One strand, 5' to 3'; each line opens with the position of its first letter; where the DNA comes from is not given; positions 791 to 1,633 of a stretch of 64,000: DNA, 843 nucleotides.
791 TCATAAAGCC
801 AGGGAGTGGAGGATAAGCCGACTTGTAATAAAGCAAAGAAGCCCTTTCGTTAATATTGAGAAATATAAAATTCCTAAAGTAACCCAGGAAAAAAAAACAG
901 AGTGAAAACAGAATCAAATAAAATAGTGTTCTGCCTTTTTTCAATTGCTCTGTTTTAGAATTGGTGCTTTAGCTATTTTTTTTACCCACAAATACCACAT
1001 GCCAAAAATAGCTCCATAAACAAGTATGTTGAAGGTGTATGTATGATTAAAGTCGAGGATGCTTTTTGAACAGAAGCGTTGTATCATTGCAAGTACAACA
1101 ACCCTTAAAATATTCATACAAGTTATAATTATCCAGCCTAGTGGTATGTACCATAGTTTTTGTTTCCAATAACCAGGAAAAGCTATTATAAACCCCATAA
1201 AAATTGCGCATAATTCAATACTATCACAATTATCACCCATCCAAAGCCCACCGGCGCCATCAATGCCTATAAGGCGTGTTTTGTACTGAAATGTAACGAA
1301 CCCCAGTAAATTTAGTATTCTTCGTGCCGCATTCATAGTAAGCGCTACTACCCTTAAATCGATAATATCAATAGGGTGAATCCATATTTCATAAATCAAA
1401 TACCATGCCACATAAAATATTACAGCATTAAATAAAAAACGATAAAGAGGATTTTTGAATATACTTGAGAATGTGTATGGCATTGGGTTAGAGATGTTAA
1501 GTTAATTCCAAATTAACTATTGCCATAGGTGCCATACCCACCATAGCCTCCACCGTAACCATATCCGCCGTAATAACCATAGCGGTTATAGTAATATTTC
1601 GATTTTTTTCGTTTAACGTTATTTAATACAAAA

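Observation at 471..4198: Candidate cognate cargo for the orphan exosortase XrtF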

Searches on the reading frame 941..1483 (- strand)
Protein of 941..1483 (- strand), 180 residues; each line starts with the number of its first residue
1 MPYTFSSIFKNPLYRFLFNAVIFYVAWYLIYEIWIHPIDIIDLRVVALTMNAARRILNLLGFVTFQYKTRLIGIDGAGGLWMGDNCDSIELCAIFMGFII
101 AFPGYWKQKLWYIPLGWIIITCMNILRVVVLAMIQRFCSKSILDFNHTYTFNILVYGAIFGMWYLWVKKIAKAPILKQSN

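Call 4: search_protein_families(library=ncbifam, proteins=[window:941-1483:-], max_evalue=1)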
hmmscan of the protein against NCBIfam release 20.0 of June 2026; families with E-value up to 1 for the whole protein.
window:941-1483:- (180 aa): 13 families
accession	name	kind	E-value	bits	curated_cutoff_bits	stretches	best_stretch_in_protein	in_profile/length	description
NF046081.1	exosort_XrtX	exception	2.7e-50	170.6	170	1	11-172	2-164/168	exosortase X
NF046083.1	exosort_XrtY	exception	5.7e-16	58.8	160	1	40-167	45-168/168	exosortase Y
TIGR04128.1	exoso_Fjoh_1448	exception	7.5e-16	58.8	90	1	12-171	7-173/174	exosortase family protein XrtF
TIGR04178.1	exo_archaeo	signature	5.3e-14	52.3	23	1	84-167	5-94/97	exosortase/archaeosortase family protein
TIGR04177.1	exosort_XrtH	exception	6.7e-13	48.9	86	1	82-171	68-156/158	exosortase H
TIGR04144.1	archaeo_VPXXXP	exception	2.1e-06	27.8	150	1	21-172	8-155/156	archaeosortase B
TIGR03110.1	exosort_Gpos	exception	0.00015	21.7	102.75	1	49-158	54-167/187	exosortase family protein XrtG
NF045528.1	heimosortase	equivalog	0.0026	17.8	130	1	61-161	64-168/199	heimdallarchaeosortase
TIGR04300.1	exosort_XrtM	exception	0.0034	17.8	125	1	83-169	58-146/150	exosortase family protein XrtM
TIGR04125.1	exosort_PGF_TRM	exception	0.0062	16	75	1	85-133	149-197/271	archaeosortase A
TIGR03762.1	archaeo_artC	exception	0.0083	16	100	1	20-164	118-269/274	archaeosortase C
TIGR04175.1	archaeo_artD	exception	0.045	13.8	125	1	16-177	5-149/150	archaeosortase D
NF033464.1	cyanoexo_CrtC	exception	0.16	11.5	225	1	11-172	116-277/278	cyanoexosortase C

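Call 5: search_protein_families(library=pfam, proteins=[window:941-1483:-], max_evalue=1)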
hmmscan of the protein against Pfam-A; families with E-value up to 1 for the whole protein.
window:941-1483:- (180 aa): 1 family
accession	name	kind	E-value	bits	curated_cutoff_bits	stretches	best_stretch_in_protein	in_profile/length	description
PF09721.15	Exosortase_EpsH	-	0.00039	20.3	25.7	1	25-165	109-250/254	Transmembrane exosortase (Exosortase_EpsH)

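Call 11: find_homologous_proteins(query=window:941-1483:-, max_evalue=0.00001)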
Query window:941-1483:- (180 aa): 50 proteins with E <= 0.00001 among 94 candidates.
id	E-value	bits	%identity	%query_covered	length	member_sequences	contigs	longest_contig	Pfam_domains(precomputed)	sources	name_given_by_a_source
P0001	3.3e-112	391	95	100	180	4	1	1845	PF09721.16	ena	-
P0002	3.8e-94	332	77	100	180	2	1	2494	-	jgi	jgi:exosortase/archaeosortase family protein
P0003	6.3e-90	318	75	100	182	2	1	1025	PF09721.16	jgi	jgi:exosortase/archaeosortase family protein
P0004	9.9e-84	298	73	97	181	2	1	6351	PF09721.16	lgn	-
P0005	3.3e-82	293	70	99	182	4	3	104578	PF09721.16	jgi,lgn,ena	jgi:exosortase family protein XrtF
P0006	2.8e-81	290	70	95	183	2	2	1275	-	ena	-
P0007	3.4e-81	290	73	91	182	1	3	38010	PF09721.16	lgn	-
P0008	2.5e-75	270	63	97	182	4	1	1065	-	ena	-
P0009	2.8e-73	264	66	94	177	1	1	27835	PF09721.16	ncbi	ncbi:MAG: exosortase X [Bacteroidia bacterium]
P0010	1.6e-71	258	67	93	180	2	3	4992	-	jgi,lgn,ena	jgi:exosortase family protein XrtF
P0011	3.6e-71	257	65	97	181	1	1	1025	-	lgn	-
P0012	3.7e-71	257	61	100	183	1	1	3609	PF09721.16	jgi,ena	jgi:exosortase/archaeosortase family protein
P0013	1.1e-69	252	59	100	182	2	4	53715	-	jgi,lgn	jgi:exosortase/archaeosortase family protein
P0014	5.8e-68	246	64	91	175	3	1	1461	-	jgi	jgi:exosortase/archaeosortase family protein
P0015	1.3e-67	245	58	99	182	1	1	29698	PF09721.16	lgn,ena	-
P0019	2.1e-56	209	59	90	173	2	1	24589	-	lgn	-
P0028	3.7e-51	192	51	94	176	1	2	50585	PF09721.16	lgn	-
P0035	7.1e-43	165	48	93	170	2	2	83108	PF09721.16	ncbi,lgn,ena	-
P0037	4.0e-42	162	45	93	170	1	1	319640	PF09721.16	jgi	jgi:exosortase family protein XrtF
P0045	1.7e-35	140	40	94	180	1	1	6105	-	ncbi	-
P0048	1.7e-34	137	42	95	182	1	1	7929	PF09721.16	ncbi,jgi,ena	jgi:exosortase family protein XrtF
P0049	1.8e-33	134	43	90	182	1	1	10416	-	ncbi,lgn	-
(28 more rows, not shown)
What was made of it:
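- NCBI names the 66%-identical P0009 'exosortase X' (call 11).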

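Call 13: find_related_loci(query=A1, collection=genome_contigs, flank=10000)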
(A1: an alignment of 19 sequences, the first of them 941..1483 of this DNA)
Query A1 (180 aa) in genome_contigs; peptide patterns used: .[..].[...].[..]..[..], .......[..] (x = any residue, [..] = any of these).
313 stretches matched a pattern; 290 encode a relative of the query (tblastn E <= 1e-3); the best 80 are kept; 80 distinct loci.
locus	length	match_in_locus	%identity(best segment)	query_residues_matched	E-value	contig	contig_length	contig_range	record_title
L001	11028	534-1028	73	10-174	5e-81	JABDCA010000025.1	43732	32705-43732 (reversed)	MAG: Bacteroidetes bacterium isolate BWMinControl_Nextera78_MAG5 3300020791.a:Ga0207054_1041, whole genome shotgun seque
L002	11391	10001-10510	66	7-176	5e-76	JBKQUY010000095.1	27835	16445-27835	MAG: Bacteroidia bacterium isolate SEr2D2E2F__bin_46 SEr2D2E2F_000000235650, whole genome shotgun sequence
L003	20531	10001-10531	61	6-180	5e-76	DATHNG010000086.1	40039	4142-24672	MAG TPA_asm: Bacteroidia bacterium isolate SMAG_U12652 k141_4927198, whole genome shotgun sequence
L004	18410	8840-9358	54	11-180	3e-58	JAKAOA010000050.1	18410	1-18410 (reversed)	MAG: Bacteroidetes bacterium isolate YF1.bin105 NODE_3366_length_18410_cov_1.878412, whole genome shotgun sequence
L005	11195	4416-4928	54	2-168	2e-57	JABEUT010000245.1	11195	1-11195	MAG: Bacteroidia bacterium isolate MAG 11 k99_2266027, whole genome shotgun sequence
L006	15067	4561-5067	49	10-179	3e-54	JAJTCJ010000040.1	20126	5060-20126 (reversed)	MAG: Bacteroidetes bacterium isolate C_No_T20_B_bin.80 scaffold_1764, whole genome shotgun sequence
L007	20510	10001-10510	49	10-180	4e-54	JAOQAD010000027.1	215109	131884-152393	MAG: Bacteroidetes bacterium isolate RYN_273 scaffold_1126713, whole genome shotgun sequence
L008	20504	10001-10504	51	7-175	9e-54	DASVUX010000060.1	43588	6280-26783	MAG TPA_asm: Bacteroidia bacterium isolate SMAG_U3328 k141_479886, whole genome shotgun sequence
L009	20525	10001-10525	47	1-177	4e-53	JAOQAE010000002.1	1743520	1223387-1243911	MAG: Bacteroidetes bacterium isolate RYN_274 scaffold_4026621, whole genome shotgun sequence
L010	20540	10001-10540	46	6-180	2e-50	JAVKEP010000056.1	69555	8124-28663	MAG: Cryomorphaceae bacterium isolate E2-BRE-20 k141_3771, whole genome shotgun sequence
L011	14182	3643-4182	47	6-180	3e-50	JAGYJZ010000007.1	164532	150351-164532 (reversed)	MAG: Salibacteraceae bacterium isolate M30B54 7, whole genome shotgun sequence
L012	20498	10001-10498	49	3-169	9e-50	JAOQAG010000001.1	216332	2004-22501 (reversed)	MAG: Bacteroidetes bacterium isolate RYN_276 scaffold_1234411, whole genome shotgun sequence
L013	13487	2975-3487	48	1-172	6e-49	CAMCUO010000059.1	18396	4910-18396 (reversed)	MAG: Chitinophaga pinensis isolate TrH-25oct19-117 genome assembly, contig: TrH-25oct19-C5796, whole genome shotgun sequ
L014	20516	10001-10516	48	2-172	7e-49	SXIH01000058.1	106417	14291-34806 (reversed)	MAG: Bacteroidota bacterium isolate F1-120-MAGs045 F1-120__c892258, whole genome shotgun sequence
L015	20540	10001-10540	44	6-180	3e-48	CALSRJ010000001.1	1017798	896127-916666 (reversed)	MAG: uncultured Flavobacteriales bacterium isolate K_MB250 genome assembly, contig: contig_27835_K_MB250, whole genome s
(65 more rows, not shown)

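Call 18: find_encoding_contigs(protein=P0005, flank=8000, max_places=3)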
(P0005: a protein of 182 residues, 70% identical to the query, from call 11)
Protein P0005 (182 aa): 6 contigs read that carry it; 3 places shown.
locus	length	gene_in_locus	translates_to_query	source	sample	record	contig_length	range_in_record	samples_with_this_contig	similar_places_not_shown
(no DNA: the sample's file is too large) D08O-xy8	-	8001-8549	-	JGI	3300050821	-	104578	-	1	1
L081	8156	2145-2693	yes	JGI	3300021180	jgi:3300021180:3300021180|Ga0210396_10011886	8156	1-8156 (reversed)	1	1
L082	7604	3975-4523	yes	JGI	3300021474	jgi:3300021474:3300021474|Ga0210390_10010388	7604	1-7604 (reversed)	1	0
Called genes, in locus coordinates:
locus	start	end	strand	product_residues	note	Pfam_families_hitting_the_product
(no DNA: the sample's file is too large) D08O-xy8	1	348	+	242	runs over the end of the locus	PF05050:Methyltransf_21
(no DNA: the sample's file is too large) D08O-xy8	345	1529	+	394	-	-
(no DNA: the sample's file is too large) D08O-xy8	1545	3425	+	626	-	PF13522:GATase_6, PF13537:GATase_7, PF00733:Asn_synthase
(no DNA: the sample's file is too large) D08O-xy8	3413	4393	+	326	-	-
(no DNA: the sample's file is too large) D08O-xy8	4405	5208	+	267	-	PF18922:DUF5672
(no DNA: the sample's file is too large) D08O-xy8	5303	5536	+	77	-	PF28310:PID_CTERM (weak)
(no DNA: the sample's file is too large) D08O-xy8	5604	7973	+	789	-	PF02706:Wzz, PF10609:ParA (faint), PF13614:AAA_31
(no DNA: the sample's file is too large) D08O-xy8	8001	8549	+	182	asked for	PF09721:Exosortase_EpsH (weak)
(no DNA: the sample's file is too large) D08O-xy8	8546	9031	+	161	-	-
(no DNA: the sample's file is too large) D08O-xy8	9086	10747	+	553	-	PF19510:DUF6044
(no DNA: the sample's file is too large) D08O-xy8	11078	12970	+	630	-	PF00654:Voltage_CLC, PF00571:CBS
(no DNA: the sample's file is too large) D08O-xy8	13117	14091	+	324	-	PF04392:ABC_sub_bind, PF13407:Peripla_BP_4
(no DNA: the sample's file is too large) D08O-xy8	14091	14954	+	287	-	PF02653:BPD_transp_2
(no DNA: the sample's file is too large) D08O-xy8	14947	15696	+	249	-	PF02463:SMC_N (weak), PF00005:ABC_tran, PF13175:AAA_15 (faint), PF13304:AAA_21 (faint)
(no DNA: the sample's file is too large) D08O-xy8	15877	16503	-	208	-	PF13460:NAD_binding_10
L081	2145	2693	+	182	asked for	PF09721:Exosortase_EpsH (weak)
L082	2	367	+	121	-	?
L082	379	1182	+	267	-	PF18922:DUF5672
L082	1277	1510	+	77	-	PF28310:PID_CTERM (weak)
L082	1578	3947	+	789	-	PF02706:Wzz, PF10609:ParA (faint), PF13614:AAA_31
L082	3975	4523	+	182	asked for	PF09721:Exosortase_EpsH (weak)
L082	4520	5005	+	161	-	-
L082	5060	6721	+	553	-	PF19510:DUF6044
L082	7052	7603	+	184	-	?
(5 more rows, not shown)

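Call 19: find_encoding_contigs(protein=P0007, flank=8000, max_places=3)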
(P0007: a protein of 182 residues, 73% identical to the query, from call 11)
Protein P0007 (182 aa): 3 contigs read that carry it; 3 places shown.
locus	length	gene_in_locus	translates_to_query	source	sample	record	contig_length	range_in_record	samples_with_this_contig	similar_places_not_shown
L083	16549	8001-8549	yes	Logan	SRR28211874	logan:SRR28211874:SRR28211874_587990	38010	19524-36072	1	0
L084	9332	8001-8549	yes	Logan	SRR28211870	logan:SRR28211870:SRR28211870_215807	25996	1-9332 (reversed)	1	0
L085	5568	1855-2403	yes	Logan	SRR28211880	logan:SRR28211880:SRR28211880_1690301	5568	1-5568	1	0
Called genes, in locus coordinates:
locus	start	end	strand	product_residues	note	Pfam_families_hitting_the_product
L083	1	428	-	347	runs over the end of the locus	PF01073:3Beta_HSD, PF01370:Epimerase, PF02719:Polysacc_synt_2 (weak), PF04321:RmlD_sub_bind, PF16363:GDP_Man_Dehyd, PF07993:NAD_binding_4 (faint)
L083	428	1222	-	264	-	PF00483:NTP_transferase, PF12804:NTP_transf_3 (weak)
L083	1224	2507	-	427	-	PF00005:ABC_tran, PF13304:AAA_21 (faint)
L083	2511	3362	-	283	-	PF01061:ABC2_membrane, PF12698:ABC2_membrane_3 (weak)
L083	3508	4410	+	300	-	PF00535:Glycos_transf_2, PF10111:Glyco_tranf_2_2, PF13641:Glyco_tranf_2_3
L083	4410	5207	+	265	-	PF18922:DUF5672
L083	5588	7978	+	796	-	PF02706:Wzz, PF13614:AAA_31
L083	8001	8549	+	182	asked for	PF09721:Exosortase_EpsH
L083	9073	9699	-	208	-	PF13460:NAD_binding_10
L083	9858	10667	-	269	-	-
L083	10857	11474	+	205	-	PF00440:TetR_N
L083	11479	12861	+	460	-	PF02321:OEP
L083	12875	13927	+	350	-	PF25917:BSH_RND, PF25973:BSH_CzcB (faint), PF25954:Beta-barrel_RND_2 (faint), PF25963:Beta-barrel_AAEA (weak)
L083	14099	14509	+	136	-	PF13781:DoxX_3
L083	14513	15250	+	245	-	PF09844:DUF2071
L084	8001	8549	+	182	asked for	PF09721:Exosortase_EpsH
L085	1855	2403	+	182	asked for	PF09721:Exosortase_EpsH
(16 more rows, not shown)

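Call 20: find_encoding_contigs(protein=P0004, flank=8000, max_places=2)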
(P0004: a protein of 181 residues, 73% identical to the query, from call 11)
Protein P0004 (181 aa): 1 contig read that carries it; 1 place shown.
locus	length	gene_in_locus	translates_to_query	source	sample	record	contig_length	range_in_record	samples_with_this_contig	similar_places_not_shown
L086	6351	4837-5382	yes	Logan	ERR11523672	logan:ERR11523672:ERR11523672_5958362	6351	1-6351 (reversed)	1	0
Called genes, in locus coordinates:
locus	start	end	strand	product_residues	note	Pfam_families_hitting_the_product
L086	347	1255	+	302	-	PF00535:Glycos_transf_2, PF13641:Glyco_tranf_2_3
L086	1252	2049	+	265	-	PF18922:DUF5672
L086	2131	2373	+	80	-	-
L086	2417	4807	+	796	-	-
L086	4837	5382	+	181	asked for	PF09721:Exosortase_EpsH (weak)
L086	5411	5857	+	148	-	-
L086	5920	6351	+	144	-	?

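Call 36: search_protein_families(library=ncbifam, proteins=[P0005, P0007, P0004, L082:4520-5005:+, L086:5411-5857:+, P0001, P0002], max_evalue=0.1)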
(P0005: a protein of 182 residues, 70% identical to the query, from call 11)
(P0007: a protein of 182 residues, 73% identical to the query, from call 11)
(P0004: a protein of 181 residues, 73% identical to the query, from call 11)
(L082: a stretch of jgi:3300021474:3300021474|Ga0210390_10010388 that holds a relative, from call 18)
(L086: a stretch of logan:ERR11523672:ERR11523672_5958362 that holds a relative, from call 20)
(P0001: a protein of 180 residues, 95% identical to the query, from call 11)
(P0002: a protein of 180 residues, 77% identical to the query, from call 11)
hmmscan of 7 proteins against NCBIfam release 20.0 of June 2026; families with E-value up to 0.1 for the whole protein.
P0005 (182 aa): 14 families
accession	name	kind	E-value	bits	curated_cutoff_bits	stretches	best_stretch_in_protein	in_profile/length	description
NF046081.1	exosort_XrtX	exception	1.1e-54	184.9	170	1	11-173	2-165/168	exosortase X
TIGR04128.1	exoso_Fjoh_1448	exception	1.6e-19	70.8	90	1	12-171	7-173/174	exosortase family protein XrtF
NF046083.1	exosort_XrtY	exception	3e-16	59.7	160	1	44-167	48-168/168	exosortase Y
TIGR04178.1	exo_archaeo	signature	1.8e-15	57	23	1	84-167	5-94/97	exosortase/archaeosortase family protein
TIGR04177.1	exosort_XrtH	exception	5.7e-14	52.4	86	1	81-171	67-156/158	exosortase H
TIGR04144.1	archaeo_VPXXXP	exception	4.8e-07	29.8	150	1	33-172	18-155/156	archaeosortase B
TIGR03110.1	exosort_Gpos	exception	6.4e-06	26.2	102.75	1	40-165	45-174/187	exosortase family protein XrtG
TIGR04300.1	exosort_XrtM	exception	2.6e-05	24.7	125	1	84-168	59-145/150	exosortase family protein XrtM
NF033464.1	cyanoexo_CrtC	exception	0.00014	21.5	225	1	3-172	108-277/278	cyanoexosortase C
TIGR04125.1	exosort_PGF_TRM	exception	0.00041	19.9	75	1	21-141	89-207/271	archaeosortase A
TIGR04175.1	archaeo_artD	exception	0.0088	16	125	1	85-177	60-149/150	archaeosortase D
TIGR02602.1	8TM_EpsH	subfamily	0.011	15.3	105.55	1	107-165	177-235/241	exosortase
NF011349.0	PRK14766.1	equivalog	0.014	15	264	1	35-126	35-123/202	lipoprotein signal peptidase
TIGR03762.1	archaeo_artC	exception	0.031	14.1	100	1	50-166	149-272/274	archaeosortase C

P0007 (182 aa): 14 families
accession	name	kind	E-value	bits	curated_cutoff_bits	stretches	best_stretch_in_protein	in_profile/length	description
NF046081.1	exosort_XrtX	exception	2.3e-52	177.3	170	1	12-175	2-166/168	exosortase X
TIGR04128.1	exoso_Fjoh_1448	exception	8.7e-19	68.4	90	1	13-170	7-171/174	exosortase family protein XrtF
NF046083.1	exosort_XrtY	exception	6e-17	62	160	1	47-168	50-168/168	exosortase Y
TIGR04178.1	exo_archaeo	signature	3e-15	56.3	23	1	85-169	5-95/97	exosortase/archaeosortase family protein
TIGR04177.1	exosort_XrtH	exception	3.5e-13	49.8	86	1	83-171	68-155/158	exosortase H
TIGR04144.1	archaeo_VPXXXP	exception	6.5e-06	26.2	150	1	21-170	7-152/156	archaeosortase B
TIGR03110.1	exosort_Gpos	exception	9.8e-06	25.6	102.75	1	14-167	17-175/187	exosortase family protein XrtG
TIGR04125.1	exosort_PGF_TRM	exception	0.0002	20.9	75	1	15-135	82-198/271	archaeosortase A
TIGR04300.1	exosort_XrtM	exception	0.00033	21.1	125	1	84-173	58-146/150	exosortase family protein XrtM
TIGR03762.1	archaeo_artC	exception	0.0012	18.8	100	1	20-166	124-270/274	archaeosortase C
TIGR04124.1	archaeo_artE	exception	0.0035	17.4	95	1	54-165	38-147/153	archaeosortase family protein ArtE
TIGR03763.1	cyanoexo_CrtA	exception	0.0083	15.6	150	1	47-165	133-252/260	cyanoexosortase A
NF033464.1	cyanoexo_CrtC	exception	0.016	14.8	225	1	23-168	126-272/278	cyanoexosortase C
TIGR04293.1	archaeo_artF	exception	0.092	12.8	150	0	93-164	82-152/166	archaeosortase family protein ArtF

P0004 (181 aa): 12 families
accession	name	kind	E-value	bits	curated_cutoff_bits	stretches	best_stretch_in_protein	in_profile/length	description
NF046081.1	exosort_XrtX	exception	7.9e-48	162.5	170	1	11-173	2-165/168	exosortase X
TIGR04128.1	exoso_Fjoh_1448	exception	4.2e-16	59.7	90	1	11-171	6-173/174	exosortase family protein XrtF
NF046083.1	exosort_XrtY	exception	8.1e-16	58.4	160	1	44-167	48-168/168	exosortase Y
TIGR04177.1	exosort_XrtH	exception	3.6e-13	49.8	86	1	84-172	70-157/158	exosortase H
TIGR04178.1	exo_archaeo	signature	1.2e-12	47.9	23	1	84-167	5-94/97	exosortase/archaeosortase family protein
TIGR04144.1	archaeo_VPXXXP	exception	2.3e-05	24.4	150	1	44-172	28-155/156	archaeosortase B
TIGR04300.1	exosort_XrtM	exception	7.5e-05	23.2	125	1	84-170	59-144/150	exosortase family protein XrtM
TIGR03110.1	exosort_Gpos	exception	0.0023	17.9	102.75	1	40-165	45-174/187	exosortase family protein XrtG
TIGR04125.1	exosort_PGF_TRM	exception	0.0051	16.3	75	1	39-134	99-198/271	archaeosortase A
TIGR04293.1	archaeo_artF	exception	0.0055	16.7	150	1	91-163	81-152/166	archaeosortase family protein ArtF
TIGR04175.1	archaeo_artD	exception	0.014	15.4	125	1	84-172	59-144/150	archaeosortase D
TIGR03762.1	archaeo_artC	exception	0.03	14.2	100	1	22-166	123-271/274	archaeosortase C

L082:4520-5005:+ (161 aa): 1 family
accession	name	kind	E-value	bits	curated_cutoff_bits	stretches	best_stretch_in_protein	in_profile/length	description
NF046082.1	assoc_w_XrtX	equivalog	4.3e-07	29.7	75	1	9-152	6-146/147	XrtX-associated membrane protein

L086:5411-5857:+ (148 aa): 1 family
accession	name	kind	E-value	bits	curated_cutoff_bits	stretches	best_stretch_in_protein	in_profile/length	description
NF046082.1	assoc_w_XrtX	equivalog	4.2e-09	36.3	75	1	4-142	10-145/147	XrtX-associated membrane protein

P0001 (180 aa): 13 families
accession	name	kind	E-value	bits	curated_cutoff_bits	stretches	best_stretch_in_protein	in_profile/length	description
NF046081.1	exosort_XrtX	exception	2.9e-51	173.7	170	1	11-172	2-164/168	exosortase X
TIGR04128.1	exoso_Fjoh_1448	exception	1.2e-16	61.4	90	1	12-171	7-173/174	exosortase family protein XrtF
NF046083.1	exosort_XrtY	exception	2.8e-16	59.8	160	1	47-167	51-168/168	exosortase Y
TIGR04178.1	exo_archaeo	signature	2.3e-14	53.4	23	1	84-167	5-94/97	exosortase/archaeosortase family protein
TIGR04177.1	exosort_XrtH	exception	1.9e-13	50.7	86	1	81-171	67-156/158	exosortase H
TIGR04144.1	archaeo_VPXXXP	exception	2.1e-06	27.7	150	1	22-172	9-155/156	archaeosortase B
TIGR03110.1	exosort_Gpos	exception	0.00039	20.4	102.75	1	52-158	57-167/187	exosortase family protein XrtG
TIGR04300.1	exosort_XrtM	exception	0.001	19.5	125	1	83-169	58-146/150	exosortase family protein XrtM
TIGR03762.1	archaeo_artC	exception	0.0013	18.6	100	1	21-164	119-269/274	archaeosortase C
TIGR04125.1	exosort_PGF_TRM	exception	0.0021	17.6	75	1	85-133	149-197/271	archaeosortase A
NF045528.1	heimosortase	equivalog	0.019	14.9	130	1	58-161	59-168/199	heimdallarchaeosortase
TIGR04175.1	archaeo_artD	exception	0.02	14.9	125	1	16-177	5-149/150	archaeosortase D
NF033464.1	cyanoexo_CrtC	exception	0.032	13.8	225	1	11-172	116-277/278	cyanoexosortase C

P0002 (180 aa): 13 families
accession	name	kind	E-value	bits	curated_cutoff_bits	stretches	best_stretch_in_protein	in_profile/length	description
NF046081.1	exosort_XrtX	exception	4.8e-52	176.3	170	1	11-172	2-164/168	exosortase X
NF046083.1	exosort_XrtY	exception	2.8e-17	63.1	160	1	38-167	43-168/168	exosortase Y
TIGR04128.1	exoso_Fjoh_1448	exception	6.5e-16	59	90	1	12-170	7-172/174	exosortase family protein XrtF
TIGR04178.1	exo_archaeo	signature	1.2e-14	54.3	23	1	84-167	5-94/97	exosortase/archaeosortase family protein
TIGR04177.1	exosort_XrtH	exception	7.1e-13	48.9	86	1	82-169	68-154/158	exosortase H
TIGR04144.1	archaeo_VPXXXP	exception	3.2e-07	30.4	150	1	22-172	9-155/156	archaeosortase B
TIGR03110.1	exosort_Gpos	exception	0.0004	20.3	102.75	1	14-165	25-173/187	exosortase family protein XrtG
TIGR04300.1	exosort_XrtM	exception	0.00046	20.6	125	1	82-169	57-146/150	exosortase family protein XrtM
TIGR04124.1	archaeo_artE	exception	0.0017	18.4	95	1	66-156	50-138/153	archaeosortase family protein ArtE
TIGR03762.1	archaeo_artC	exception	0.0017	18.3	100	1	21-167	119-271/274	archaeosortase C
TIGR04125.1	exosort_PGF_TRM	exception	0.0017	17.8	75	1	38-140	98-206/271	archaeosortase A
NF033464.1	cyanoexo_CrtC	exception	0.0058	16.2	225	1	10-172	115-277/278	cyanoexosortase C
NF045528.1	heimosortase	equivalog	0.032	14.2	130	0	62-161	67-168/199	heimdallarchaeosortase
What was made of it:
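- On XrtX / PID-CTERM system: Subclade relatives score 30-36 (call 36).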
